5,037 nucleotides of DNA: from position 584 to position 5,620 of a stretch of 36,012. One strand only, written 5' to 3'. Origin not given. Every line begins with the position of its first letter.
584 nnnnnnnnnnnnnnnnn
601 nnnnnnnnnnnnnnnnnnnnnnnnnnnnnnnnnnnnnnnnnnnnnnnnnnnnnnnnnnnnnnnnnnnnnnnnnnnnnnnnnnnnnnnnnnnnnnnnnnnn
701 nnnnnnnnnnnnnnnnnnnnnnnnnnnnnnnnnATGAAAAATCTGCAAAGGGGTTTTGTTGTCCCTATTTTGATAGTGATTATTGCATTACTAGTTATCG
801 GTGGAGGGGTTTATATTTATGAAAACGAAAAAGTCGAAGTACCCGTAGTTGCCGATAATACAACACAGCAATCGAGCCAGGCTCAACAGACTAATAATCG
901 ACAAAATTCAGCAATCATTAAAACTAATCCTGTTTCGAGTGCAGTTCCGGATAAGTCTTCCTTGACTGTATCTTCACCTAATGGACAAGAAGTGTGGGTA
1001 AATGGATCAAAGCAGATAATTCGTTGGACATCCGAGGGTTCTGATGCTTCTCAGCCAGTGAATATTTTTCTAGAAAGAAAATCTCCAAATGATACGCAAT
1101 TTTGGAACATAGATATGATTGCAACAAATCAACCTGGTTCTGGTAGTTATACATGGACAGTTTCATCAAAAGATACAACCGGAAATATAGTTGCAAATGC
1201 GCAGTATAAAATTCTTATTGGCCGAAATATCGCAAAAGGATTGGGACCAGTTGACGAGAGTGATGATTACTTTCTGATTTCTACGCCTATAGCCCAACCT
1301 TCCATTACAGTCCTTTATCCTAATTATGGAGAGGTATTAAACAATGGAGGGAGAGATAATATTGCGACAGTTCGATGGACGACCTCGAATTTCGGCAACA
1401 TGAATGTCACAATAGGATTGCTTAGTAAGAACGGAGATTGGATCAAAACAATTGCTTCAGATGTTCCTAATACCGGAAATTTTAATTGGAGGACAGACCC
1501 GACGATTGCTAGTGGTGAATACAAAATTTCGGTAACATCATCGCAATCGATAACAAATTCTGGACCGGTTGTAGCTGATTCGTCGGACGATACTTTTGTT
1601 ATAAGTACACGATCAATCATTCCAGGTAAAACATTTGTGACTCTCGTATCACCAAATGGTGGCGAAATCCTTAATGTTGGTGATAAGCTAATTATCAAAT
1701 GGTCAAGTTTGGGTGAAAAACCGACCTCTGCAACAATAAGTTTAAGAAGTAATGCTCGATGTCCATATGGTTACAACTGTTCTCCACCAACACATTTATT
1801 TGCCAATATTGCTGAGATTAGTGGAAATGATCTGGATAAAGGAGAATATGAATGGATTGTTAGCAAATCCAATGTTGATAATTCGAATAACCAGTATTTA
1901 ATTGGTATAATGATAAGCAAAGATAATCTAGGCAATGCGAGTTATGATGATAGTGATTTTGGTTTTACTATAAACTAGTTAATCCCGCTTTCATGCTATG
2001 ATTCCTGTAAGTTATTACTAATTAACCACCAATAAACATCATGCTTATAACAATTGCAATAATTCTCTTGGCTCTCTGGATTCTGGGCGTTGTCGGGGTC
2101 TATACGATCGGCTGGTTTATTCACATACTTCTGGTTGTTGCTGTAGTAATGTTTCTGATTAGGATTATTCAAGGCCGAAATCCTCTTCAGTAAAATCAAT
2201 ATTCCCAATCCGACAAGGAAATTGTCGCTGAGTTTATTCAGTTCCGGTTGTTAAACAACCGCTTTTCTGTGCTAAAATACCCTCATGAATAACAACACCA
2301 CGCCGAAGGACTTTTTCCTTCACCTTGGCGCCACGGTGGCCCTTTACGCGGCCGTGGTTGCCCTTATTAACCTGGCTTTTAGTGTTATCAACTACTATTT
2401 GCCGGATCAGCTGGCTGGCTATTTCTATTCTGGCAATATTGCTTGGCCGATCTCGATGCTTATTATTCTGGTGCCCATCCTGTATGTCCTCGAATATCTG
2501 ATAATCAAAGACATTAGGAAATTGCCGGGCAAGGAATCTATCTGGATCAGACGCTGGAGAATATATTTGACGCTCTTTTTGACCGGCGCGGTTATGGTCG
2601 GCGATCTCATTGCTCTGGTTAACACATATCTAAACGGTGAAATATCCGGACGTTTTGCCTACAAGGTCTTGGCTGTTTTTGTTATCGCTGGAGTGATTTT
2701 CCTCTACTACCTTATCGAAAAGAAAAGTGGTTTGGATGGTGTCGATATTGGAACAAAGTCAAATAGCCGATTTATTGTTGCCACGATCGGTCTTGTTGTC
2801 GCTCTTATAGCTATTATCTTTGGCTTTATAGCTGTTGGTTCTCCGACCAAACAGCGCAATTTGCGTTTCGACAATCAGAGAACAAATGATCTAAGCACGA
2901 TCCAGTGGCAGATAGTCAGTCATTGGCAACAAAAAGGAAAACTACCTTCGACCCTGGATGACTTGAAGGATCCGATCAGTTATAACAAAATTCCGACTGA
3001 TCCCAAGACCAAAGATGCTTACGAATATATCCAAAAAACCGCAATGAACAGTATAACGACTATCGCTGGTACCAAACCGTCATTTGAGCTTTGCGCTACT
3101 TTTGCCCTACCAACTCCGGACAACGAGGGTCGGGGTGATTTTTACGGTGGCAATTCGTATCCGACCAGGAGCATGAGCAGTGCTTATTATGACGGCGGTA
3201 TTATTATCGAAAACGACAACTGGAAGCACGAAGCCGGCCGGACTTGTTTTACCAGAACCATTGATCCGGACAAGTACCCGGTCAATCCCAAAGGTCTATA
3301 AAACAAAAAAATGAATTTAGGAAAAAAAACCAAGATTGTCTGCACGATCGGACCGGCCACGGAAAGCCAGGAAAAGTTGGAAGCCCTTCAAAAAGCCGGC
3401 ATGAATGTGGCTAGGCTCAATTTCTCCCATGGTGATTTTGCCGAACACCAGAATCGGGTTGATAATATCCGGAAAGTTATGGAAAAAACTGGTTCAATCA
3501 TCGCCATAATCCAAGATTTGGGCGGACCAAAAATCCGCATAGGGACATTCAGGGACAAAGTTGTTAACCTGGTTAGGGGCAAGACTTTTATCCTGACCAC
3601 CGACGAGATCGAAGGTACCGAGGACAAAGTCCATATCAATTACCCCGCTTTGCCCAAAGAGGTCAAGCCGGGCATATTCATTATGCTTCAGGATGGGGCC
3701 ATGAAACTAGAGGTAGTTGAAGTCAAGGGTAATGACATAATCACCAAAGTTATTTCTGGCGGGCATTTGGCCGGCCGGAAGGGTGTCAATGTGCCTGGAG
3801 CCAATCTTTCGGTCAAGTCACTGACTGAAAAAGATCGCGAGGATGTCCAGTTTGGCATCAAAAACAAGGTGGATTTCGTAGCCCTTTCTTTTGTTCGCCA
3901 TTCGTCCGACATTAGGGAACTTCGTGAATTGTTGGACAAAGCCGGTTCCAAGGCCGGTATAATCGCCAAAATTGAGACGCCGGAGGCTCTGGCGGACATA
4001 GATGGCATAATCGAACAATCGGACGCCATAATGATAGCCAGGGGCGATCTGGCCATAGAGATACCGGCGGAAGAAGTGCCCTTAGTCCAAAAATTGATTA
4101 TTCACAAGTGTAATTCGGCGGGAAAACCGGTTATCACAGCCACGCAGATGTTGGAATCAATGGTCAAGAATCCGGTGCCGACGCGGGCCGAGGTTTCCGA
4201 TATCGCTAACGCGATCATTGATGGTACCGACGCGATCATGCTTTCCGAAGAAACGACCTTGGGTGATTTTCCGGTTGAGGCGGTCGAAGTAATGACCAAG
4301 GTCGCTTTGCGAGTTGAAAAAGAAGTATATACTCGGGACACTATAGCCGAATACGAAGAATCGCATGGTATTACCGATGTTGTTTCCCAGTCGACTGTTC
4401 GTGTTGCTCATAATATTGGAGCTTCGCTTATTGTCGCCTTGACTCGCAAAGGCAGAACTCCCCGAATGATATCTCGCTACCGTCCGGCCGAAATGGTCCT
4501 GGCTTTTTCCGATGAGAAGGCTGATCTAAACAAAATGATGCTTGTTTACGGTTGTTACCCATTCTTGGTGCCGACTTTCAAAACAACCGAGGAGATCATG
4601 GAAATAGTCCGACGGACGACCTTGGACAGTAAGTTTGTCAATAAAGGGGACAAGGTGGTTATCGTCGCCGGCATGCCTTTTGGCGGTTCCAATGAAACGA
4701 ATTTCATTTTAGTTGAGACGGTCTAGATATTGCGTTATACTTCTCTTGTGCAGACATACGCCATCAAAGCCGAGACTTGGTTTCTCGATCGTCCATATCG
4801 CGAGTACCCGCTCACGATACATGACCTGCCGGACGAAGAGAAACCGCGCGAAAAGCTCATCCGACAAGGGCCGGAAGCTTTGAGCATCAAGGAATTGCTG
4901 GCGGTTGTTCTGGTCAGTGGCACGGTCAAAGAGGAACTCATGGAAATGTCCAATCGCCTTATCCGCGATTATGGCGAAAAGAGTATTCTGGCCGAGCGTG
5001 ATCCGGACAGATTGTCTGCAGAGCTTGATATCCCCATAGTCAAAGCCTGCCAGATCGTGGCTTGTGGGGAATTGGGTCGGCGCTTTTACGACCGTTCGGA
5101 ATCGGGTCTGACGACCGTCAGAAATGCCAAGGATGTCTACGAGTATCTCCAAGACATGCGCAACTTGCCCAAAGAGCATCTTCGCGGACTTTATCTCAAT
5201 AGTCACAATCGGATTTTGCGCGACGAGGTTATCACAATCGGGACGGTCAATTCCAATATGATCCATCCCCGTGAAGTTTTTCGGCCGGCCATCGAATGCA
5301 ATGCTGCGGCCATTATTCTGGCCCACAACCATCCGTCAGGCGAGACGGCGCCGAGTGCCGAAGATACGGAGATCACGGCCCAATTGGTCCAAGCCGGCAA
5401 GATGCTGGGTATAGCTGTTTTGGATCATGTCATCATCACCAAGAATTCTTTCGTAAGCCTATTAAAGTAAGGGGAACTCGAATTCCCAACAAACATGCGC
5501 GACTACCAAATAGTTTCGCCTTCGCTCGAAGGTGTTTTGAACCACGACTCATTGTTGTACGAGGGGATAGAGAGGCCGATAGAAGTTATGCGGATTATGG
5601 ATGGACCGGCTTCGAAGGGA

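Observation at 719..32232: -10-like hexamers sit 5-10 nt upstream of ATG at most operon-first genes, suggesting leaderless mRNAs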

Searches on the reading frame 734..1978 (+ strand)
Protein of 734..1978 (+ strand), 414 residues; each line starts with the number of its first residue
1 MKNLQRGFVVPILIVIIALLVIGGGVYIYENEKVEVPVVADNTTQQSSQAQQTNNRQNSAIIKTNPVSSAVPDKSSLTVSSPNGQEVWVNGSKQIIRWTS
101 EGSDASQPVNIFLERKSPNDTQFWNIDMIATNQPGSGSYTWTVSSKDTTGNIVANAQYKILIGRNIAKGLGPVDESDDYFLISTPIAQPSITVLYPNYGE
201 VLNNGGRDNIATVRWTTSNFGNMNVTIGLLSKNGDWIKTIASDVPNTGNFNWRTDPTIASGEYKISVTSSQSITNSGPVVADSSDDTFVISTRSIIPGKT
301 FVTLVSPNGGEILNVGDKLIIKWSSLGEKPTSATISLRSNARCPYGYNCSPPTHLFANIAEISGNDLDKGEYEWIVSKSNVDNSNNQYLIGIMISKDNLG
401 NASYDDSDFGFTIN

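Call 9: search_protein_families(library=pfam, proteins=[window:734-1978:+])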
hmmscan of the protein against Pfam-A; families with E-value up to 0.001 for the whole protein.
window:734-1978:+ (414 aa): 1 family
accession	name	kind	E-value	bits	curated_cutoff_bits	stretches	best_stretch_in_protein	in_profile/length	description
PF10342.15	Kre9_KNH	-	9.3e-19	68.4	24.6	2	81-162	1-75/94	Kre9/KNH-like N-terminal Ig-like domain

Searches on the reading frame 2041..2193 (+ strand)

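Call 9: search_protein_families(library=pfam, proteins=[window:2041-2193:+])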
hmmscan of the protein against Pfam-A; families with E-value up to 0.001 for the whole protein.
window:2041-2193:+ (50 aa): 1 family
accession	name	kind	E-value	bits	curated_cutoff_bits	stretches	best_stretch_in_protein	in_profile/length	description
PF18919.5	DUF5670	-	1.6e-12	47.7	23.5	1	1-44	1-43/43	Family of unknown function (DUF5670)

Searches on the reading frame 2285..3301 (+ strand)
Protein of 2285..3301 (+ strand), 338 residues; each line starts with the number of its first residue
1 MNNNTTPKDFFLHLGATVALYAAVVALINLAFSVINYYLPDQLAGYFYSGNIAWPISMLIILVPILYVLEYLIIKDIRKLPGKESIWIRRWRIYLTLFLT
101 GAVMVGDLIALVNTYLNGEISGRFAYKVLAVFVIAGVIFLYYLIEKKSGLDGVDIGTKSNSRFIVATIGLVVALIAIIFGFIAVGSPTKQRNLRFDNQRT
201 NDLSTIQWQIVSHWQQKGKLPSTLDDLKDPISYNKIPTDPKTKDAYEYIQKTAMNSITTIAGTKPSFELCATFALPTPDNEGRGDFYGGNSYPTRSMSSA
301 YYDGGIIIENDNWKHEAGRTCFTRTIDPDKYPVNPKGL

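Call 9: search_protein_families(library=pfam, proteins=[window:2285-3301:+])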
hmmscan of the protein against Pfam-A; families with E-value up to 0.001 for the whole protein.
window:2285-3301:+ (338 aa): 1 family
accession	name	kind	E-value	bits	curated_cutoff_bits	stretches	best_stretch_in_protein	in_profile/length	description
PF18920.5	DUF5671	-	7.1e-19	68.4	28.4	1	9-141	1-131/132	Domain of unknown function (DUF5671)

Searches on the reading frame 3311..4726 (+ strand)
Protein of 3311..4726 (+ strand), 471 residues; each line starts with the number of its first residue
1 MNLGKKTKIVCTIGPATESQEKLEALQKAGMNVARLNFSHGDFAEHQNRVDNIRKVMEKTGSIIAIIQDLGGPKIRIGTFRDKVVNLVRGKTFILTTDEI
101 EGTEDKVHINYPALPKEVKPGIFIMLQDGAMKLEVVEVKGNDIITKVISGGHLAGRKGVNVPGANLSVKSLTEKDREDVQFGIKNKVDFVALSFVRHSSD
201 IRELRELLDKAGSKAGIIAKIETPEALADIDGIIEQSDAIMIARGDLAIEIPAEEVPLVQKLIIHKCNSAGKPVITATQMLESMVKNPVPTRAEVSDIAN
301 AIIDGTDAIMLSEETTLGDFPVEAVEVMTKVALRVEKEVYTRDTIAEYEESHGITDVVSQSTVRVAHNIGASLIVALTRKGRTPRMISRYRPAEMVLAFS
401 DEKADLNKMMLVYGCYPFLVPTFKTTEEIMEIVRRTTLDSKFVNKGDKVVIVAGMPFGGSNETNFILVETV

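Call 9: search_protein_families(library=pfam, proteins=[window:3311-4726:+])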
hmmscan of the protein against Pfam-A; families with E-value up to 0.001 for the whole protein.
window:3311-4726:+ (471 aa): 2 families
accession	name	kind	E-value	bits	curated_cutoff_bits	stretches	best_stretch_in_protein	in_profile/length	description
PF00224.27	PK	-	1.2e-126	422.8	30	1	5-325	2-328/328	Pyruvate kinase, barrel domain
PF02887.21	PK_C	-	9.6e-29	100.2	28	1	357-468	2-113/114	Pyruvate kinase, alpha/beta domain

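Call 14: find_encoding_contigs(protein=window:3311-4726:+, flank=10000, max_places=10)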
Protein window:3311-4726:+ (471 aa): 2 contigs read that carry it; 2 places shown.
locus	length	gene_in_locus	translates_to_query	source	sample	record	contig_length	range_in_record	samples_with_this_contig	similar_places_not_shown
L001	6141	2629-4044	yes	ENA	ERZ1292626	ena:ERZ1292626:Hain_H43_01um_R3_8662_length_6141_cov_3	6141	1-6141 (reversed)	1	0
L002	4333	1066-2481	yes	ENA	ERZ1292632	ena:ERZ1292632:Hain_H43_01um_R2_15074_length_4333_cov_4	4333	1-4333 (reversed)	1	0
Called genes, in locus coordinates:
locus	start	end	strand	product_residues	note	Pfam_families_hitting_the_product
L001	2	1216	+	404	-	?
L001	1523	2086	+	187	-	PF18920:DUF5671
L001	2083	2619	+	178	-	-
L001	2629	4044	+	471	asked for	PF00224:PK, PF02887:PK_C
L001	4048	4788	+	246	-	PF20582:UPF0758_N, PF04002:RadC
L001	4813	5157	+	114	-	-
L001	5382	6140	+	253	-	?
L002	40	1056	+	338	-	PF18920:DUF5671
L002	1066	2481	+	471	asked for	PF00224:PK, PF02887:PK_C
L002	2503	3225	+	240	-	PF20582:UPF0758_N, PF04002:RadC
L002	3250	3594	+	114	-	-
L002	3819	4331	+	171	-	?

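Call 16: find_related_loci(query=window:3311-4726:+, collection=genome_contigs, flank=10000)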
Query window:3311-4726:+ (471 aa) in genome_contigs; peptide patterns used: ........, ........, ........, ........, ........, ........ (x = any residue, [..] = any of these).
568 stretches matched a pattern; 500 encode a relative of the query (tblastn E <= 1e-3); the best 80 are kept; 80 distinct loci.
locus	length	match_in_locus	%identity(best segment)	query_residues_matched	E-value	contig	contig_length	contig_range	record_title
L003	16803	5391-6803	83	1-471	0e+0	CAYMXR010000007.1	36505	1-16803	MAG TPA_asm: uncultured Candidatus Saccharibacteria bacterium isolate SRP285395_co1_44 genome assembly, contig: NODE_159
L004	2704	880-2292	82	1-471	0e+0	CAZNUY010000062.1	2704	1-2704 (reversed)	MAG TPA_asm: uncultured Candidatus Saccharibacteria bacterium isolate SRP133034_co1_83 genome assembly, contig: NODE_315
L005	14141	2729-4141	81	1-471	0e+0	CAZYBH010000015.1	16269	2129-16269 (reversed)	MAG TPA_asm: uncultured Candidatus Saccharibacteria bacterium isolate SRP257259_co1_236 genome assembly, contig: NODE_45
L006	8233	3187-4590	82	4-471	0e+0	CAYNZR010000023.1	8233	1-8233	MAG TPA_asm: uncultured Candidatus Saccharibacteria bacterium isolate SRP278252_co1_103 genome assembly, contig: NODE_16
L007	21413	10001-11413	82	1-471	0e+0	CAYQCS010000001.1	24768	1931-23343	MAG TPA_asm: uncultured Candidatus Saccharibacteria bacterium isolate SRP135725_co1_650 genome assembly, contig: NODE_23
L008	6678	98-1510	80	1-471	0e+0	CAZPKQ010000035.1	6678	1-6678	MAG TPA_asm: uncultured Candidatus Saccharibacteria bacterium isolate SRP135725_co1_495 genome assembly, contig: NODE_17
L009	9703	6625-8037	79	1-471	0e+0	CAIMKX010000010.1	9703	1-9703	uncultured bacterium isolate AM-2014-D8_bin-0381 genome assembly, contig: bin-0381:10/56, whole genome shotgun sequence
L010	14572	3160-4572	77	1-471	0e+0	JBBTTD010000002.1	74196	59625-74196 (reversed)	MAG: Patescibacteria group bacterium isolate H41-bin002_1 H41_bin002_1_000000000002, whole genome shotgun sequence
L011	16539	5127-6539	76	1-471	0e+0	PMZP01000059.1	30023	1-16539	MAG: Candidatus Taylorbacteria bacterium isolate fen_1323 73.20110800_E3D.67_contig_13755, whole genome shotgun sequence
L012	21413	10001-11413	76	1-471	0e+0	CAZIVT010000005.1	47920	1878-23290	MAG TPA_asm: uncultured Candidatus Saccharibacteria bacterium isolate SRP300315_co1_71 genome assembly, contig: NODE_368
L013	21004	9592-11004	77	1-471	0e+0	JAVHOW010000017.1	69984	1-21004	MAG: Candidatus Paceibacterota bacterium isolate auto_41_21 WB_2019_0_2um_73_length_69984_cov_11, whole genome shotgun s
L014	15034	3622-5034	75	1-471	0e+0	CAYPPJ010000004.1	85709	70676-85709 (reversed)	MAG TPA_asm: uncultured Candidatus Saccharibacteria bacterium isolate SRP278252_co2_123 genome assembly, contig: NODE_38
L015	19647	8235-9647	75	1-471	0e+0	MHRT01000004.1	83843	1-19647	MAG: Candidatus Taylorbacteria bacterium RIFCSPHIGHO2_12_FULL_45_16 rifcsphigho2_12_scaffold_198, whole genome shotgun s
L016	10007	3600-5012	74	1-471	0e+0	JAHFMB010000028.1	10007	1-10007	MAG: Candidatus Taylorbacteria bacterium isolate nzgw447 NODE_11176_length_10008_cov_2.891069, whole genome shotgun sequ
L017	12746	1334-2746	74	1-471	0e+0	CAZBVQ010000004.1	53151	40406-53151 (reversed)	MAG TPA_asm: uncultured Candidatus Saccharibacteria bacterium isolate SRP133034_co1_10 genome assembly, contig: NODE_407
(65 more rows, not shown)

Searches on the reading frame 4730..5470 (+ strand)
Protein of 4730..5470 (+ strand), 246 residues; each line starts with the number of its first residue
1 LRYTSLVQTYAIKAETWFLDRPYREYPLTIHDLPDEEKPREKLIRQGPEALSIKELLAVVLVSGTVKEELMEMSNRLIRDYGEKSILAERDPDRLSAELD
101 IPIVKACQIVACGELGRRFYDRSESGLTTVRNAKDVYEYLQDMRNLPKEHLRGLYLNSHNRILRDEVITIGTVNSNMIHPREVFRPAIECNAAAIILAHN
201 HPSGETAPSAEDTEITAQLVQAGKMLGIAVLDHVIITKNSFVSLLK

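Call 9: search_protein_families(library=pfam, proteins=[window:4730-5470:+])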
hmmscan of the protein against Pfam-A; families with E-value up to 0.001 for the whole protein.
window:4730-5470:+ (246 aa): 2 families
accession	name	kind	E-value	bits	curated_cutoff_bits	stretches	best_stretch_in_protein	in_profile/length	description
PF04002.20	RadC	-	5.5e-43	146.2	22.1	1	131-244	2-116/121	RadC-like JAB domain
PF20582.4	UPF0758_N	-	3e-16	59.7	27.1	1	30-96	1-66/77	UPF0758 N-terminal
